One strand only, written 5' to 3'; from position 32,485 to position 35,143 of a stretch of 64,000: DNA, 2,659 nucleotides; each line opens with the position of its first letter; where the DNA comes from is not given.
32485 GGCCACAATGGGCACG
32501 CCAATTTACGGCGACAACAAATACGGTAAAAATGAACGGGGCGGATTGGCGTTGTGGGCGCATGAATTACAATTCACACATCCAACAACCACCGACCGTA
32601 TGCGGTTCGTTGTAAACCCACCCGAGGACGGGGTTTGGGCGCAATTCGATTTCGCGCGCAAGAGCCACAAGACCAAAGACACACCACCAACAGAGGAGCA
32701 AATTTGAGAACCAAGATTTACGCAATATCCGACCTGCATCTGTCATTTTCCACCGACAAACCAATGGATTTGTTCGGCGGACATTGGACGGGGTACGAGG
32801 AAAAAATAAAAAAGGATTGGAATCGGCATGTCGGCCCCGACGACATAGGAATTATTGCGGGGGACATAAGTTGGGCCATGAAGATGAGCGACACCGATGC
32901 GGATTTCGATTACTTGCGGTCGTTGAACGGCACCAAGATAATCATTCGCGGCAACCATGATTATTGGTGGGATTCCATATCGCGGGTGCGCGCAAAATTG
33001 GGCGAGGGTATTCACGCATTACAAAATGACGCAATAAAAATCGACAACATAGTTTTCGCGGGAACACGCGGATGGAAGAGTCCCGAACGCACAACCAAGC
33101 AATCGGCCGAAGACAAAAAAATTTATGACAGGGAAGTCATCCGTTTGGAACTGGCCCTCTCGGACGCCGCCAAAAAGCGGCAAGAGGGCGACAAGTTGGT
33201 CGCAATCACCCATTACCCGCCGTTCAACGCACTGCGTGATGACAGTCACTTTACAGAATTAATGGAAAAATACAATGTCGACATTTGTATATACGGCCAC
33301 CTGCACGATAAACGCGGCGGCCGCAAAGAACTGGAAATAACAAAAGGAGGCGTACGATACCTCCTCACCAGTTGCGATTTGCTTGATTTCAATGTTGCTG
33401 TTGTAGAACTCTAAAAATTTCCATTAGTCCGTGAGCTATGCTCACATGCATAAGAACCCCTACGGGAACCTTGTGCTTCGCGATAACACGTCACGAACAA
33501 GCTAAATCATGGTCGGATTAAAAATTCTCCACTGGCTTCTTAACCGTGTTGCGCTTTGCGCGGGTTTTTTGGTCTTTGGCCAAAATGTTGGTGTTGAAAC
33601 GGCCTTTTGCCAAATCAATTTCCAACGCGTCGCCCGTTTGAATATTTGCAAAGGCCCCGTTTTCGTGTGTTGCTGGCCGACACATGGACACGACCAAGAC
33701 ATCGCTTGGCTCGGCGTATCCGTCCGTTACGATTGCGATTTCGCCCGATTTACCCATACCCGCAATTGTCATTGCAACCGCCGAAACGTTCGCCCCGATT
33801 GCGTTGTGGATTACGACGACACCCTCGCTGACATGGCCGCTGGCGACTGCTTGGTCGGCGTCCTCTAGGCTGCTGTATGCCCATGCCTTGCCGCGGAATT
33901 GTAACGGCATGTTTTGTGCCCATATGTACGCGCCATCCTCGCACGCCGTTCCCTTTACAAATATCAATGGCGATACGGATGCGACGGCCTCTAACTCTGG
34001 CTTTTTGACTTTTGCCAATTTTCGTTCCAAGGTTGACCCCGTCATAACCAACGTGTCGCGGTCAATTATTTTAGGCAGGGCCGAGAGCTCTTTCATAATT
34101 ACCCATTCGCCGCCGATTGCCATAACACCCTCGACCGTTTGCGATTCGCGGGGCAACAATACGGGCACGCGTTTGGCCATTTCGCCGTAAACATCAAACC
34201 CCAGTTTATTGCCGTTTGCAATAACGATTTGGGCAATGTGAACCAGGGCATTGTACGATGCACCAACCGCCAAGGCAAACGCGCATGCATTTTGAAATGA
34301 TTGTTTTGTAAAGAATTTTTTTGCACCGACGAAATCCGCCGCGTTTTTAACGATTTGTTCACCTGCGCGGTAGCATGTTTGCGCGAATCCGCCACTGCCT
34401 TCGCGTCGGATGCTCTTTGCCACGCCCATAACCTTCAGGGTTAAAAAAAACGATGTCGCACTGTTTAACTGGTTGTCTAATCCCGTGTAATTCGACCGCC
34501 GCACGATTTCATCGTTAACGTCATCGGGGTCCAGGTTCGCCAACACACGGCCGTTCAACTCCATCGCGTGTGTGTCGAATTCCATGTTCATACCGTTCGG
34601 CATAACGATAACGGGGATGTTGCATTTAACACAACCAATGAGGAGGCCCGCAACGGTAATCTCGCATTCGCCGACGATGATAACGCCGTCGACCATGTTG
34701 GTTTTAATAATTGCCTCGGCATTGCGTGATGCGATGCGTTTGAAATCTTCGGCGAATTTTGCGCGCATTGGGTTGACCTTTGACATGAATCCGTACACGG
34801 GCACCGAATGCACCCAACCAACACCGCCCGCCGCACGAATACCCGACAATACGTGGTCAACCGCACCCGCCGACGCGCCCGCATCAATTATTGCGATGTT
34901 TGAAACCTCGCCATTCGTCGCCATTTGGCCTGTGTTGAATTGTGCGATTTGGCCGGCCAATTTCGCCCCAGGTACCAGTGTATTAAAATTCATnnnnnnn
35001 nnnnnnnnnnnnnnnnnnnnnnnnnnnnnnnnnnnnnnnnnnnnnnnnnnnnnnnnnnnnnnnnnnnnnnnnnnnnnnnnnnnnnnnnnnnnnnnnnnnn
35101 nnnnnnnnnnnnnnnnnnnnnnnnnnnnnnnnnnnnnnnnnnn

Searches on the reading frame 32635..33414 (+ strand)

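Call 80: search_protein_families(library=pfam, proteins=[window:32635-33414:+], max_evalue=0.0001)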
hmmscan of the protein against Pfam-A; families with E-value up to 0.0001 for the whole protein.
window:32635-33414:+ (259 aa): 2 families
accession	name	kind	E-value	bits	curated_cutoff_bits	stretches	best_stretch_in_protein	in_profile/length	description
PF00149.33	Metallophos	-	2e-14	54.9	21.5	1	27-225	2-190/191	Calcineurin-like phosphoesterase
PF12850.12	Metallophos_2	-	1.2e-05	25.7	27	1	27-226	2-119/154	Calcineurin-like phosphoesterase superfamily domain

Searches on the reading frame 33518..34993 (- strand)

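Call 56: search_protein_families(library=pfam, proteins=[window:33518-34993:-], max_evalue=0.00001)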
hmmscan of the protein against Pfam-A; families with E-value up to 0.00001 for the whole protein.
window:33518-34993:- (491 aa): 2 families
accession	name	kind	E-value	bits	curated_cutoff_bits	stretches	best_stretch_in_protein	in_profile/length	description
PF00920.27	ILVD_EDD_N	-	8.9e-30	104.4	27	1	45-323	24-314/316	Dihydroxy-acid/6-phosphogluconate dehydratase N-terminal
PF24877.1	ILV_EDD_C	-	5.5e-13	49.2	27.7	1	336-483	9-167/191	Dihydroxy-acid/6-phosphogluconate dehydratase C-terminal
